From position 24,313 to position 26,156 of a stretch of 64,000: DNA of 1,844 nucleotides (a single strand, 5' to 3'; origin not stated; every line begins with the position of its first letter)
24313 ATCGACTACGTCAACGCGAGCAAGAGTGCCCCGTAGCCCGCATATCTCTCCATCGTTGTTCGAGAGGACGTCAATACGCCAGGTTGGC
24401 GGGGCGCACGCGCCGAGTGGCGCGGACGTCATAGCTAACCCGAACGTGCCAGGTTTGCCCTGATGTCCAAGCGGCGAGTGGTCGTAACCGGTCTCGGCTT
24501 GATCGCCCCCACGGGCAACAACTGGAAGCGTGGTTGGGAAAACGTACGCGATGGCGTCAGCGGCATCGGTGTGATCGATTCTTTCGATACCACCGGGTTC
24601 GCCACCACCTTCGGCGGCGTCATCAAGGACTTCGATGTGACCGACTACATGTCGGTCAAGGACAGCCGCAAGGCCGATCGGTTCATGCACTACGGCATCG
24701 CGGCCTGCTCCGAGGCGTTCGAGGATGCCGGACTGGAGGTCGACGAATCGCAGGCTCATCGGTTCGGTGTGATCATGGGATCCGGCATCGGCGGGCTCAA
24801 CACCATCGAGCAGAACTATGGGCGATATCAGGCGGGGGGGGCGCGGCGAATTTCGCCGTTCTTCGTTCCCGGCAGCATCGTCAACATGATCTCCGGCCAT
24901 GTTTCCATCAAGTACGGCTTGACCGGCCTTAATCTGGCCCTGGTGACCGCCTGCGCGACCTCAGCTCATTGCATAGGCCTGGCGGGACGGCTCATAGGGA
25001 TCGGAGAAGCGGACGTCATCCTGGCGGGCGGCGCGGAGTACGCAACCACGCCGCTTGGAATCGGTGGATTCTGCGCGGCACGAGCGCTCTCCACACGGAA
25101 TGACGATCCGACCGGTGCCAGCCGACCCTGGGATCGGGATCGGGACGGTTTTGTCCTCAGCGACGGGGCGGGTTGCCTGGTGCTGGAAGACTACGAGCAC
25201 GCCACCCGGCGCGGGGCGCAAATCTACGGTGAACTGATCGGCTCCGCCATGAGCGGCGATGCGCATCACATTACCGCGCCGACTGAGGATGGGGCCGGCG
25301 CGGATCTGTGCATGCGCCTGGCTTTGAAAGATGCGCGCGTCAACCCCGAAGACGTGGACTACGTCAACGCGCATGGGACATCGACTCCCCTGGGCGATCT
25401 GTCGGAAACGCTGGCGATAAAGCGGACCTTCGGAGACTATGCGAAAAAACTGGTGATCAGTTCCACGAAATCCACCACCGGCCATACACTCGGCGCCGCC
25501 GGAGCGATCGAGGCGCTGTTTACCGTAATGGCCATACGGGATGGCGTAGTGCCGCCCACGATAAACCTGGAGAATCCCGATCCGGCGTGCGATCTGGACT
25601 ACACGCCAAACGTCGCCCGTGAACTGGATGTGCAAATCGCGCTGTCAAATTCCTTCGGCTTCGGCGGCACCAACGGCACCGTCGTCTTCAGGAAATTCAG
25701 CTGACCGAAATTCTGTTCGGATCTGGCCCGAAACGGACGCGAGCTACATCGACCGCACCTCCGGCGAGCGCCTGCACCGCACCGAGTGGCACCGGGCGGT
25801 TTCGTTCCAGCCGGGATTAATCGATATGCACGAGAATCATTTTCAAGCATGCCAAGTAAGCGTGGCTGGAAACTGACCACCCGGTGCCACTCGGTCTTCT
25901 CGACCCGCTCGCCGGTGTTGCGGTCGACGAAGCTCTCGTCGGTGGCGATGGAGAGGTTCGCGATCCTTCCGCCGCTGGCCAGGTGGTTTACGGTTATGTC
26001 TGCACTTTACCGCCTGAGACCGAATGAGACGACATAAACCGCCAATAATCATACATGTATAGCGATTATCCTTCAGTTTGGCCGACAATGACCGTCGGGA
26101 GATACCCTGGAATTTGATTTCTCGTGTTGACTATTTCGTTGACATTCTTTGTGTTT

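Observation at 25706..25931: Protein-coding palindrome: two ssb fragments head to head at the fabF-island junction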

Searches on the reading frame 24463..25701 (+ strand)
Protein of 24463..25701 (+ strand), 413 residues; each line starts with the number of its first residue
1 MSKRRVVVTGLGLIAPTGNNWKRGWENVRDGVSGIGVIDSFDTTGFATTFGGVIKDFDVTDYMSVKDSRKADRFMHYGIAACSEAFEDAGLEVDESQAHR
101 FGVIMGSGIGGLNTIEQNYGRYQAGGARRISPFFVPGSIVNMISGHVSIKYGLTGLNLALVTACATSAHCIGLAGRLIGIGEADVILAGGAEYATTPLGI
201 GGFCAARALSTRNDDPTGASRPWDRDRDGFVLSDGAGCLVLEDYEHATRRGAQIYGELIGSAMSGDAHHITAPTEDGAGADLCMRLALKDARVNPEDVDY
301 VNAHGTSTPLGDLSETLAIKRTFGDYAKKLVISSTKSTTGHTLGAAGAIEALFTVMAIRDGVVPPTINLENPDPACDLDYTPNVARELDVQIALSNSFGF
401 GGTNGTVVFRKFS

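Call 9: find_encoding_contigs(protein=window:24463-25701:+, flank=10000, max_places=10)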
Protein window:24463-25701:+ (413 aa): 1 contig read that carries it; 1 place shown.
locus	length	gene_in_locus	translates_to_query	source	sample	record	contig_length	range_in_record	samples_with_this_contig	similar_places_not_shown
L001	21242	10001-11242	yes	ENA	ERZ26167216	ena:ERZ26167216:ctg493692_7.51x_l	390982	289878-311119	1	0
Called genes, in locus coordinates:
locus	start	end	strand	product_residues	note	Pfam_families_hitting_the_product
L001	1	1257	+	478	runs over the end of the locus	PF00171:Aldedh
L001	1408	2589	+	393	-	PF00108:Thiolase_N, PF02803:Thiolase_C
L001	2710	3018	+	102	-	PF00106:adh_short (weak)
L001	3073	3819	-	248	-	PF01203:T2SSN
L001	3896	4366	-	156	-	PF04612:T2SSM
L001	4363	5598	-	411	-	PF05134:T2SSL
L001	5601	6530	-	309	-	PF21687:T2SSK_1st, PF03934:T2SSK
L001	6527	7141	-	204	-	PF07963:N_methyl, PF11612:T2SSJ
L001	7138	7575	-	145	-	PF07963:N_methyl (weak), PF02501:T2SSI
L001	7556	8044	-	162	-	-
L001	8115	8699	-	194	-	PF07963:N_methyl, PF08334:T2SSG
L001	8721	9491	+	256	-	PF00106:adh_short, PF08659:KR, PF13561:adh_short_C2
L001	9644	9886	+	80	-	PF00550:PP-binding, PF14573:PP-binding_2 (weak)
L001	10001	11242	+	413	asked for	PF00109:ketoacyl-synt, PF02801:Ketoacyl-synt_C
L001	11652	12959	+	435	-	PF13356:Arm-DNA-bind_3, PF00589:Phage_integrase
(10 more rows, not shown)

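Call 12: find_related_loci(query=window:24463-25701:+, collection=genome_contigs, flank=6000)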
Query window:24463-25701:+ (413 aa) in genome_contigs; peptide patterns used: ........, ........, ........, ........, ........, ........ (x = any residue, [..] = any of these).
600 stretches matched a pattern (row limit reached: there are more); 589 encode a relative of the query (tblastn E <= 1e-3); the best 80 are kept; 80 distinct loci.
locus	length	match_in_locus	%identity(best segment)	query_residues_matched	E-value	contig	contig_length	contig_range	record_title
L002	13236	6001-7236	83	1-412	0e+0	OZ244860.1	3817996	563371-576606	MAG: Candidatus Rariloculaceae bacterium isolate 679df853-ac47-4b83-8e01-f524b298fd7f genome assembly, chromosome: 1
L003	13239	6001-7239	71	1-413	0e+0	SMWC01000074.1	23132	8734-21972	MAG: Gammaproteobacteria bacterium isolate N075bin72 k141_510548, whole genome shotgun sequence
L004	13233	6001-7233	70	1-411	0e+0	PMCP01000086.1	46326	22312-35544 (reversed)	MAG: Gammaproteobacteria bacterium isolate fen_1219 73.20120700_E3M.140_contig_141878, whole genome shotgun sequence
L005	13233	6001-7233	69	3-413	0e+0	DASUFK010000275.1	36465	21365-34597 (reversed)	MAG TPA_asm: Gammaproteobacteria bacterium isolate SMAG_U1377 k141_213518, whole genome shotgun sequence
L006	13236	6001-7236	68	1-412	0e+0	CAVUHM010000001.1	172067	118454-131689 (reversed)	MAG: uncultured Gammaproteobacteria bacterium isolate MFD02242.bin.2.97 genome assembly, contig: contig_18569, whole gen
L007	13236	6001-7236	68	1-412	0e+0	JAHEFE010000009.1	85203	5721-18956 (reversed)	MAG: Woeseiaceae bacterium isolate Ww311 NODE_234_length_85203_cov_4.378976, whole genome shotgun sequence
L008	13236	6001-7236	66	1-410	0e+0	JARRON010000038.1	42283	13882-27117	MAG: Gammaproteobacteria bacterium isolate Spart_151_MAG scaffold_675, whole genome shotgun sequence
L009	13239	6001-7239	64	1-412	0e+0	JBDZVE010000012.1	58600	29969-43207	MAG: Lysobacterales bacterium isolate PE_dung26 NODE_182_length_58600, whole genome shotgun sequence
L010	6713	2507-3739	65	1-411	0e+0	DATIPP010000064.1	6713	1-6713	MAG TPA_asm: Gammaproteobacteria bacterium isolate SMAG_U15853 k141_43051, whole genome shotgun sequence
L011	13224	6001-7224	64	1-411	0e+0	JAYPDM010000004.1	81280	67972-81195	MAG: Gammaproteobacteria bacterium isolate 139580_S181_rosella_bins.tsv.072 NODE_227_length_81280_cov_11.322893, whole g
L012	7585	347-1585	64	1-412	0e+0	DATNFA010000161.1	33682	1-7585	MAG TPA_asm: Steroidobacteraceae bacterium isolate SMAG_U11282 k141_2806216, whole genome shotgun sequence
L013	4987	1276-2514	66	1-412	0e+0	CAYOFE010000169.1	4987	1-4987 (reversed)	MAG TPA_asm: uncultured Chromatiaceae bacterium isolate binchicken_co107_24 genome assembly, contig: NODE_34578_length_4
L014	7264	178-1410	65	1-410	4e-180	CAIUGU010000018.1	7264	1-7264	MAG: uncultured proteobacterium isolate ErkenSummer_bin-6785 genome assembly, contig: bin-6785:018/286, whole genome sho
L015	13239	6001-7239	63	1-413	1e-178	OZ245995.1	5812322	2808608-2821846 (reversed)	MAG: Motiliproteus sp. isolate cee35097-81c3-4b62-8185-fcd84872bf97 genome assembly, chromosome: 1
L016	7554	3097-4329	63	1-411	7e-179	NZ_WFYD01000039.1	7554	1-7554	MAG: Sulfurivirga sp. isolate S141_79 k151_172062, whole genome shotgun sequence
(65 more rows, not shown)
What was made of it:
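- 24463..25704 (+): fabF, the last chromosomal gene before the insertion region. Rariloculaceae MAG (call 12).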

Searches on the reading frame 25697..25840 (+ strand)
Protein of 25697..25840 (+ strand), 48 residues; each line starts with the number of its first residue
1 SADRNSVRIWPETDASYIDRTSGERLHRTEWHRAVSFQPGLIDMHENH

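Call 8: search_protein_families(library=pfam, proteins=[window:25697-25840:+], max_evalue=1)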
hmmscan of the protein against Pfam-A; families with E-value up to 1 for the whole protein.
seq(48 aa): 0 families

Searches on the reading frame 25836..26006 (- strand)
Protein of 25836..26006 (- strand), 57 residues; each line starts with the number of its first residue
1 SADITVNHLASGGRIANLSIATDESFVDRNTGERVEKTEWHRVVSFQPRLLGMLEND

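Call 8: search_protein_families(library=pfam, proteins=[window:25836-26006:-], max_evalue=1)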
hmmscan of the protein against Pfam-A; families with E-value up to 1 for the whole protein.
seq(57 aa): 2 families
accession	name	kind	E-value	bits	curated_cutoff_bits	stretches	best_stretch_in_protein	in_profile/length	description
PF00436.31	SSB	-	1.7e-06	28.5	26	1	3-48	13-57/104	Single-strand binding protein family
PF17440.7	Thiol_cytolys_C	-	0.065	13.8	23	1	4-43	2-39/102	Thiol-activated cytolysin beta sandwich domain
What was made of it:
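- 25839..26003 (-): Right arm. This is ssb codons ~15-68 carried as the integrase-proximal (P) arm of the island. It ends in the attP-type sequence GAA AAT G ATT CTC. Pfam SSB E 1.7e-6 (call 8).
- On SSB / OB-fold single-strand binding protein gene (PF00436): The right arm scores 28.5 bits against a cut-off of 26, E 1.7e-6 (call 8).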
